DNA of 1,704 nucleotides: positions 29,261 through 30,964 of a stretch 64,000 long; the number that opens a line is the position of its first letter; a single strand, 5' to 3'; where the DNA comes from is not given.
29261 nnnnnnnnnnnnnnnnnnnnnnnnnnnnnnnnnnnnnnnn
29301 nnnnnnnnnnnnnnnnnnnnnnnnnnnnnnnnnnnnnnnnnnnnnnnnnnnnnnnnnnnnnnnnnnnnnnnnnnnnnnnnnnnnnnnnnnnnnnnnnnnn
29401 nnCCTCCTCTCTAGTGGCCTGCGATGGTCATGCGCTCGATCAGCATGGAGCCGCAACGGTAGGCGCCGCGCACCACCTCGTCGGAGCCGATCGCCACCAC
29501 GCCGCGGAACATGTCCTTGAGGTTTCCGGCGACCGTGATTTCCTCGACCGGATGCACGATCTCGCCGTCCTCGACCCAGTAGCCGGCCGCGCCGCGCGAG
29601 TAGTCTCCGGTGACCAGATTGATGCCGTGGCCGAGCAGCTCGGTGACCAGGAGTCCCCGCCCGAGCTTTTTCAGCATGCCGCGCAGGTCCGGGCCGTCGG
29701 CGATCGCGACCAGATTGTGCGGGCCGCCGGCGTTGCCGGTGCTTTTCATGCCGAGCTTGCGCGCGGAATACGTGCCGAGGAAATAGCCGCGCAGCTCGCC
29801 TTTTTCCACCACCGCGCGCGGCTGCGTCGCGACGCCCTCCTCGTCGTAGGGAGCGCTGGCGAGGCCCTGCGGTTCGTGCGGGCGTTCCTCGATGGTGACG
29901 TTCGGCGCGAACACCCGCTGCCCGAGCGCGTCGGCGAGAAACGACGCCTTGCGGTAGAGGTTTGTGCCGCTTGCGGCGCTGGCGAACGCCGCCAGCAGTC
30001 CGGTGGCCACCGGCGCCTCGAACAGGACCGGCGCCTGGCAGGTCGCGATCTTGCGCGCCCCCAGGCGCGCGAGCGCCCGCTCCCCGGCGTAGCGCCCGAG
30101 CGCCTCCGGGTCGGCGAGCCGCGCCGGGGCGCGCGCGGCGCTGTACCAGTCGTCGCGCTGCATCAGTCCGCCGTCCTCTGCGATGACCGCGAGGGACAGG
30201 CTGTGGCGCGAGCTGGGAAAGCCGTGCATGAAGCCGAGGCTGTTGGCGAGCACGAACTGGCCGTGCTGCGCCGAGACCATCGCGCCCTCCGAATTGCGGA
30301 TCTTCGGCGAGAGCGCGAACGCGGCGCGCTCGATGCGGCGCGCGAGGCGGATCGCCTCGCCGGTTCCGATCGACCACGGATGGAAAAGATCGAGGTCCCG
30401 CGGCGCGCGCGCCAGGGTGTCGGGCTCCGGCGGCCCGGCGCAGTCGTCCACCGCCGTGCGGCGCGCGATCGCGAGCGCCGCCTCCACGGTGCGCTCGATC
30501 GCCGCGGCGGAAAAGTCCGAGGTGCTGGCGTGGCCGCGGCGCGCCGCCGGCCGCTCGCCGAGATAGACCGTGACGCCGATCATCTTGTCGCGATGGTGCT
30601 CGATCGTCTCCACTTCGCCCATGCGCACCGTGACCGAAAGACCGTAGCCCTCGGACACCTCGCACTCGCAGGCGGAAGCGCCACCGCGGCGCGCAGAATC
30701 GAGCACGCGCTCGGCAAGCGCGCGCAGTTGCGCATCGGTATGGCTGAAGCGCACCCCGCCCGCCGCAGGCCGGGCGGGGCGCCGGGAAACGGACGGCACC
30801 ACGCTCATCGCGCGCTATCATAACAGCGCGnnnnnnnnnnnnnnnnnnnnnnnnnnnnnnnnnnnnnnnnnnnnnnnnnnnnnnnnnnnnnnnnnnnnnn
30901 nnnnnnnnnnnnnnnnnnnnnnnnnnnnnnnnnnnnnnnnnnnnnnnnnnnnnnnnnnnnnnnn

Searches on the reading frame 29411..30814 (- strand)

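Call 53: search_protein_families(library=pfam, max_evalue=0.00001, proteins=[window:29411-30814:-])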
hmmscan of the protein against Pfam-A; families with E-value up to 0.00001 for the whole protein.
window:29411-30814:- (467 aa): 3 families
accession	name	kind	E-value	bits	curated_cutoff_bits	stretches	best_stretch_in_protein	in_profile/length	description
PF19289.4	PmbA_TldD_3rd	-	1.9e-68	230.3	22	1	259-466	2-220/220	PmbA/TldA metallopeptidase C-terminal domain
PF19290.4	PmbA_TldD_2nd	-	1.3e-18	67.9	20.9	1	145-251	2-109/109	PmbA/TldA metallopeptidase central domain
PF01523.21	PmbA_TldD_1st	-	6.3e-11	42.7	20.9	1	49-117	1-65/65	PmbA/TldA metallopeptidase domain 1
